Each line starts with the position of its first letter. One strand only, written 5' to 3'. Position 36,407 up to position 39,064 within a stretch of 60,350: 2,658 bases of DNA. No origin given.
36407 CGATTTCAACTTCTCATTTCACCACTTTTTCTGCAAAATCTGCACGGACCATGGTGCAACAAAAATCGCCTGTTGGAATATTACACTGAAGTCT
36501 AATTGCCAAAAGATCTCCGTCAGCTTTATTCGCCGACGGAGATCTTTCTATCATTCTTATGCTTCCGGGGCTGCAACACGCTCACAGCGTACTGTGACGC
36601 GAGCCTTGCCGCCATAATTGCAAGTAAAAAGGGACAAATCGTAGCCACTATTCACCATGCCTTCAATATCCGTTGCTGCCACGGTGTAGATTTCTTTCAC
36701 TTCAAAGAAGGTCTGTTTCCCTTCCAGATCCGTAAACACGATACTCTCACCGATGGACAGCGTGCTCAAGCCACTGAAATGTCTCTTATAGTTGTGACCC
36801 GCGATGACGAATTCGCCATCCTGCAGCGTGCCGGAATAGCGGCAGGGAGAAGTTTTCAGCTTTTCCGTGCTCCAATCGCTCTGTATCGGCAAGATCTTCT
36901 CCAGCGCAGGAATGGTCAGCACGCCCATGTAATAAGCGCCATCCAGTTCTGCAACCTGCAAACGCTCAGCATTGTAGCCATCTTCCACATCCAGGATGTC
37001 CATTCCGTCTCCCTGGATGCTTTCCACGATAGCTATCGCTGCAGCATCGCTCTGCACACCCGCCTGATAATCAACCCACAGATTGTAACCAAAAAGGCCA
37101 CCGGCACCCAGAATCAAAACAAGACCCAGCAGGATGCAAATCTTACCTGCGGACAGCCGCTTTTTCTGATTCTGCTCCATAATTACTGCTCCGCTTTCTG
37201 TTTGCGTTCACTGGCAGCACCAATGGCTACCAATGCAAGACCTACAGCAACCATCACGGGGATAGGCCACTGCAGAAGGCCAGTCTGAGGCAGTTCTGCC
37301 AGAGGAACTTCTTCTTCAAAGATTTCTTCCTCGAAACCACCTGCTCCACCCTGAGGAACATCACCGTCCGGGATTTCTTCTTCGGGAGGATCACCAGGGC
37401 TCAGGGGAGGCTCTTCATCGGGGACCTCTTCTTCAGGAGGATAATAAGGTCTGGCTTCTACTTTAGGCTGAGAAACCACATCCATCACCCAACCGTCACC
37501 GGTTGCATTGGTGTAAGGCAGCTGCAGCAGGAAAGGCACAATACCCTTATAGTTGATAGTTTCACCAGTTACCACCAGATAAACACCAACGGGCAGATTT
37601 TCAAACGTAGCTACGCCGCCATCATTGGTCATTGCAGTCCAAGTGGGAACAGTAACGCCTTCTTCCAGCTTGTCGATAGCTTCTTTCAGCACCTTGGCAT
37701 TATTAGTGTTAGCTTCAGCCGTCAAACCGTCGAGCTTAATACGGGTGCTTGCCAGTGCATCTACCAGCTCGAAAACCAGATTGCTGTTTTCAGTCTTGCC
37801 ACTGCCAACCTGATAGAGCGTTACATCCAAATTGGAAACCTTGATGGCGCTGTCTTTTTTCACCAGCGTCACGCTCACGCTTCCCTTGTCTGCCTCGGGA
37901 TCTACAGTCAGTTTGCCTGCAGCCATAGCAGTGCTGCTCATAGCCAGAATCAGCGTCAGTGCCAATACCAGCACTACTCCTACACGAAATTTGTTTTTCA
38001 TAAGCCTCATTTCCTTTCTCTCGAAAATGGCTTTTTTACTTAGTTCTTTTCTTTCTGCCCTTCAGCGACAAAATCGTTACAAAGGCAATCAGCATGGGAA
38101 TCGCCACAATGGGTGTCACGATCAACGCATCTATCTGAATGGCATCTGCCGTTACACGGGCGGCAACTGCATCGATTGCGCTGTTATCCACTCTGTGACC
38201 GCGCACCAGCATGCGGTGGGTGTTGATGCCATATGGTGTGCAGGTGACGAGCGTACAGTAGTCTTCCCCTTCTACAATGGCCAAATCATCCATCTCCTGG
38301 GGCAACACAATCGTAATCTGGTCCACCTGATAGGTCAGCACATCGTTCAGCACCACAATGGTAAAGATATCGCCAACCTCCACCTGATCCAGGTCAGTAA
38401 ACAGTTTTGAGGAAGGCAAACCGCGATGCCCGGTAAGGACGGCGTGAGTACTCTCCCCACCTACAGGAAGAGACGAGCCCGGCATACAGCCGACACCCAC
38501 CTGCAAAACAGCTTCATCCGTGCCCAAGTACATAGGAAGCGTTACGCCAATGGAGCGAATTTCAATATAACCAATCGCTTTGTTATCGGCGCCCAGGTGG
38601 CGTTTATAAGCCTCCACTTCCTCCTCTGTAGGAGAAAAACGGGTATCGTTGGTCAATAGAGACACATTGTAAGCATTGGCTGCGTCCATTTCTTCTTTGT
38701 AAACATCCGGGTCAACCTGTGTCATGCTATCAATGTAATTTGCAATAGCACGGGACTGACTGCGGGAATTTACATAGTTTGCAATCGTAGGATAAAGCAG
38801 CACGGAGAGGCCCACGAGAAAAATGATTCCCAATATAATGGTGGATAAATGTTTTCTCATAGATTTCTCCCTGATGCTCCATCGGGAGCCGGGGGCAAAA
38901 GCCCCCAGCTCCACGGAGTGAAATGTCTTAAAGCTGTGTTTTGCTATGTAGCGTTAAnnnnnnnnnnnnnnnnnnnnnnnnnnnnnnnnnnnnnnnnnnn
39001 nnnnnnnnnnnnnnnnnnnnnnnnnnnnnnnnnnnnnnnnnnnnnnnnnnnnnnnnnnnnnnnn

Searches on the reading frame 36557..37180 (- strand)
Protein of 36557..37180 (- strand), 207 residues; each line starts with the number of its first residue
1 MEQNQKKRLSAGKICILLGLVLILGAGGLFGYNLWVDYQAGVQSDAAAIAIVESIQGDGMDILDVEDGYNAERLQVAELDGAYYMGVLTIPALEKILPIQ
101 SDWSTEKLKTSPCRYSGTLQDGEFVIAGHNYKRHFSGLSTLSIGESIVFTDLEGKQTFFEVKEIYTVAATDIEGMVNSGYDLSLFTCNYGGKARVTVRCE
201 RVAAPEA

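Call 3: search_protein_families(library=pfam, proteins=[window:36557-37180:-], max_evalue=1)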
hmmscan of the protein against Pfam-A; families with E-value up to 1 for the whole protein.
window:36557-37180:- (207 aa): 2 families
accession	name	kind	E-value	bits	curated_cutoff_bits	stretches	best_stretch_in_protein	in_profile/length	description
PF04203.18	Sortase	-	5.5e-16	58.9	26.6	1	88-202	1-125/125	Sortase domain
PF09976.15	TPR_21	-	0.13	12.5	25.5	1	18-48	11-41/193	Tetratricopeptide repeat-like domain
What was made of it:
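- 36557..37180 (-): Second sortase (207 aa), last gene of the cassette. Sortase PF04203 at 5.5e-16 (call 3).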

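Call 4: search_protein_families(library=ncbifam, proteins=[window:36557-37180:-], max_evalue=1)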
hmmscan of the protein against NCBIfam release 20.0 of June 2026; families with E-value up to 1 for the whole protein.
window:36557-37180:- (207 aa): 7 families
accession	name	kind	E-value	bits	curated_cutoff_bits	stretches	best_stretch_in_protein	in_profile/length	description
NF033747.1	class_E_sortase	subfamily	3.3e-09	36.9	160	1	11-172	4-165/211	class E sortase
NF033745.1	class_C_sortase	subfamily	7.1e-07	29.2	160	1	70-201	79-220/220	class C sortase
TIGR01076.1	sortase_fam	subfamily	7.6e-07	29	39.35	1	86-203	1-129/136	sortase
TIGR03784.1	marine_sortase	equivalog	8.2e-07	28.8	158.25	1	83-187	49-156/174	class GN sortase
NF058671.1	sortase_SrtD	exception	9.8e-07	28.6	140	1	28-187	14-168/187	class D sortase, LPxTATN-specific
NF033746.1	class_D_sortase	subfamily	3.1e-05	23.8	165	1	84-187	9-114/135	class D sortase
NF033748.1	class_F_sortase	subfamily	0.17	11.5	166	1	120-173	58-115/155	class F sortase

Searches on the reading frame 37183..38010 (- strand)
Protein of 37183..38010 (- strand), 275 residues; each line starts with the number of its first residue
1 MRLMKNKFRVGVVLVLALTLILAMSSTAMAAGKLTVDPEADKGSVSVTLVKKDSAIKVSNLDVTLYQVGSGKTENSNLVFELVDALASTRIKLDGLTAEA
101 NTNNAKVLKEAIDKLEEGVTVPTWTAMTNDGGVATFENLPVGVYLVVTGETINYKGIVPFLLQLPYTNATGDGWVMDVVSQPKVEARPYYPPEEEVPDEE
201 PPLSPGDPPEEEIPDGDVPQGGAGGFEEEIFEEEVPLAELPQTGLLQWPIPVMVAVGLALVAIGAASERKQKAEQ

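Call 3: search_protein_families(library=pfam, proteins=[window:37183-38010:-], max_evalue=1)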
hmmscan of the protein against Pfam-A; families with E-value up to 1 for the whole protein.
window:37183-38010:- (275 aa): 3 families
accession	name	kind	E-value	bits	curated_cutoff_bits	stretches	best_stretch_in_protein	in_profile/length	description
PF16555.11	GramPos_pilinD1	-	1.9e-06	28.9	23.1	1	80-178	47-153/160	Gram-positive pilin subunit D1, N-terminal domain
PF17802.7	SpaA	-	0.004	17.7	23.1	1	102-147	10-57/91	Prealbumin-like fold domain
PF07790.16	Pilin_N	-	0.025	15.9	25.2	1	10-68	7-59/78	Archaeal Type IV pilin, N-terminal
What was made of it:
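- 37183..38010 (-): Minor pilin, probably the basal one, 275 aa, with a Pro-rich tail and LPQTG. GramPos_pilinD1 at 1.9e-6 (call 3).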

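Call 4: search_protein_families(library=ncbifam, proteins=[window:37183-38010:-], max_evalue=1)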
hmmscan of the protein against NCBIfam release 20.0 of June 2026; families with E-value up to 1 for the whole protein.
window:37183-38010:- (275 aa): 2 families
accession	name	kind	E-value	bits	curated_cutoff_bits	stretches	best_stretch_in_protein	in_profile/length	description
NF033902.0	iso_D2_wall_anc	subfamily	1.2e-15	57.3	95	1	3-183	4-203/540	SpaH/EbpB family LPXTG-anchored major pilin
NF033073.1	LPXTG_double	subfamily_domain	5e-05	23.2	48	1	212-271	7-65/66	doubled motif LPXTG anchor domain-containing protein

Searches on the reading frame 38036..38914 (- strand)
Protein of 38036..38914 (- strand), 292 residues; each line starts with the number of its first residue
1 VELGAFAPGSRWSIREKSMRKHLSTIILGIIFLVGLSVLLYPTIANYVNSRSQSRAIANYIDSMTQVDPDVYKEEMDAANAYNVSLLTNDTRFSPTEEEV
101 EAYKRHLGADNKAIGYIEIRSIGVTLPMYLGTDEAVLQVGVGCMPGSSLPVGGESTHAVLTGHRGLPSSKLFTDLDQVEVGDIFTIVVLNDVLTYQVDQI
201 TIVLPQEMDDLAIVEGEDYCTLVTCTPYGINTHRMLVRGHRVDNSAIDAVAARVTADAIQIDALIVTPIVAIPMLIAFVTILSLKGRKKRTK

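Call 3: search_protein_families(library=pfam, proteins=[window:38036-38914:-], max_evalue=1)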
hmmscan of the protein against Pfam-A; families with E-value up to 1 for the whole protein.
window:38036-38914:- (292 aa): 4 families
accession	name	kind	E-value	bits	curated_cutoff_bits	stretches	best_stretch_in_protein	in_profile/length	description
PF04203.18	Sortase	-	7.5e-21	74.6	26.6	1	117-242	1-125/125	Sortase domain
PF13786.12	DUF4179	-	0.034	15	30.1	1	17-64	3-47/94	Domain of unknown function (DUF4179)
PF25659.1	YohP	-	0.036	14.4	27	1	26-39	7-20/28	Membrane protein YohP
PF13800.11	Sigma_reg_N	-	0.49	11.1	26.3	1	21-78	11-68/91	Sigma factor regulator N-terminal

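Call 4: search_protein_families(library=ncbifam, proteins=[window:38036-38914:-], max_evalue=1)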
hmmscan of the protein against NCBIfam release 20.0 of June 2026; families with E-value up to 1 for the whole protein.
window:38036-38914:- (292 aa): 7 families
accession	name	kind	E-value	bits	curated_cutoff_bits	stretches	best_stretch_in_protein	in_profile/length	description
NF033745.1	class_C_sortase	subfamily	1.1e-77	260.7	160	1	30-241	3-220/220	class C sortase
TIGR01076.1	sortase_fam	subfamily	1.8e-47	160.6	39.35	1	115-243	1-129/136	sortase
NF058671.1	sortase_SrtD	exception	1.8e-19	70.2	140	1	31-228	5-171/187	class D sortase, LPxTATN-specific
NF033746.1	class_D_sortase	subfamily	6.3e-18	64.9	165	1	110-228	6-117/135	class D sortase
NF033747.1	class_E_sortase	subfamily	7.3e-14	52.1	160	1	34-242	11-206/211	class E sortase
TIGR03784.1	marine_sortase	equivalog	1e-08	35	158.25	1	104-231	41-162/174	class GN sortase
NF002963.0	PRK03634.1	equivalog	0.093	11.8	170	1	58-108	7-57/274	rhamnulose-1-phosphate aldolase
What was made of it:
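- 38036..38914 (-): Class C (pilus-polymerising) sortase. NF033745 class_C_sortase at 260.7 bits against a cut-off of 160 (call 4).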
